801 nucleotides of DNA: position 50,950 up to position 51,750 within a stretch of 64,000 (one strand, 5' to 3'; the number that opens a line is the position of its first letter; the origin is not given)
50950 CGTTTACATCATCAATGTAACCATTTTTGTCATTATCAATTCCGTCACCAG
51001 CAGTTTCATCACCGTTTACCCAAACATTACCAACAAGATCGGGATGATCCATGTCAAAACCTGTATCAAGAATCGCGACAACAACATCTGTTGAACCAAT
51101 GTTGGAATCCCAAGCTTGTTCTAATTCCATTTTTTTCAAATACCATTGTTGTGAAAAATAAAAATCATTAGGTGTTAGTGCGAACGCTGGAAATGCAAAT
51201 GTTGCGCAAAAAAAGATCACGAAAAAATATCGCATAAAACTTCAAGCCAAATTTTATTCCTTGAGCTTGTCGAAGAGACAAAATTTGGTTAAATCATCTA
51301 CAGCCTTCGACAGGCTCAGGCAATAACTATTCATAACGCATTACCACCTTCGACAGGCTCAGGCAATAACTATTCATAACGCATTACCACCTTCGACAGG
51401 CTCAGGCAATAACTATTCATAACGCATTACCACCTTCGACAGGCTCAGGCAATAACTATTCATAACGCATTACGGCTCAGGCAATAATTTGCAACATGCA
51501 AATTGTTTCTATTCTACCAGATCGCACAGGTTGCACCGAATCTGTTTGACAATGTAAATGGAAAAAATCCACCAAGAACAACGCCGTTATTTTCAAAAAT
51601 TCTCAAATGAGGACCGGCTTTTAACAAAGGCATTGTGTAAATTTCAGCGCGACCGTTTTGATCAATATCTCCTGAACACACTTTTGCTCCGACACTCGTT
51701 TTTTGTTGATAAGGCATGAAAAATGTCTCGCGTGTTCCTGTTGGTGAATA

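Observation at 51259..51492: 43-bp tandem array (about 4.5 identical units) of the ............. motif between two S8 peptidase genes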

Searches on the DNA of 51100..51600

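Call 11: search_rna_families(source=window, start=51100, end=51600, threshold=evalue, max_evalue=10)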
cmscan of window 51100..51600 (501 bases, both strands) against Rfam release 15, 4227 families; matches with E-value up to 10: 4.
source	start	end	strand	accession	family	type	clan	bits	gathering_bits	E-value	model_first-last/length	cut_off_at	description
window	51191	51332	-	RF02901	AaHKsRNA41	Gene; sRNA;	-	22.7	97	0.0041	1-187/187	no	Aggregatibacter sRNA 41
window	51254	51326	+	RF03729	mir-2363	Gene; miRNA;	-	21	90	0.29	8-65/72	no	mir-2363 microRNA precursor family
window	51248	51333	-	RF03729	mir-2363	Gene; miRNA;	-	20.1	90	0.49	1-72/72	no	mir-2363 microRNA precursor family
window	51100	51205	+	RF01005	MIR530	Gene; miRNA;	-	14.4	85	6.2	59-172/172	5'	MIR530 microRNA precursor family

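Call 78: search_rna_families(source=window, start=51150, end=51400, threshold=evalue, max_evalue=1, show_alignments=1)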
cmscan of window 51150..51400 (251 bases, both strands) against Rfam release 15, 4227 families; matches with E-value up to 1: 4.
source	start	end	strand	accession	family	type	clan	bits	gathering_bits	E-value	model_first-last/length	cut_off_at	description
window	51191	51332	-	RF02901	AaHKsRNA41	Gene; sRNA;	-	22.7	97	0.0021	1-187/187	no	Aggregatibacter sRNA 41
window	51254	51326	+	RF03729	mir-2363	Gene; miRNA;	-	21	90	0.14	8-65/72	no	mir-2363 microRNA precursor family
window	51259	51321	+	RF03208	mir-1781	Gene; miRNA;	-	20.4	68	0.13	1-86/86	no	mir-1781 microRNA precursor family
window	51248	51333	-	RF03729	mir-2363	Gene; miRNA;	-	20.1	90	0.25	1-72/72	no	mir-2363 microRNA precursor family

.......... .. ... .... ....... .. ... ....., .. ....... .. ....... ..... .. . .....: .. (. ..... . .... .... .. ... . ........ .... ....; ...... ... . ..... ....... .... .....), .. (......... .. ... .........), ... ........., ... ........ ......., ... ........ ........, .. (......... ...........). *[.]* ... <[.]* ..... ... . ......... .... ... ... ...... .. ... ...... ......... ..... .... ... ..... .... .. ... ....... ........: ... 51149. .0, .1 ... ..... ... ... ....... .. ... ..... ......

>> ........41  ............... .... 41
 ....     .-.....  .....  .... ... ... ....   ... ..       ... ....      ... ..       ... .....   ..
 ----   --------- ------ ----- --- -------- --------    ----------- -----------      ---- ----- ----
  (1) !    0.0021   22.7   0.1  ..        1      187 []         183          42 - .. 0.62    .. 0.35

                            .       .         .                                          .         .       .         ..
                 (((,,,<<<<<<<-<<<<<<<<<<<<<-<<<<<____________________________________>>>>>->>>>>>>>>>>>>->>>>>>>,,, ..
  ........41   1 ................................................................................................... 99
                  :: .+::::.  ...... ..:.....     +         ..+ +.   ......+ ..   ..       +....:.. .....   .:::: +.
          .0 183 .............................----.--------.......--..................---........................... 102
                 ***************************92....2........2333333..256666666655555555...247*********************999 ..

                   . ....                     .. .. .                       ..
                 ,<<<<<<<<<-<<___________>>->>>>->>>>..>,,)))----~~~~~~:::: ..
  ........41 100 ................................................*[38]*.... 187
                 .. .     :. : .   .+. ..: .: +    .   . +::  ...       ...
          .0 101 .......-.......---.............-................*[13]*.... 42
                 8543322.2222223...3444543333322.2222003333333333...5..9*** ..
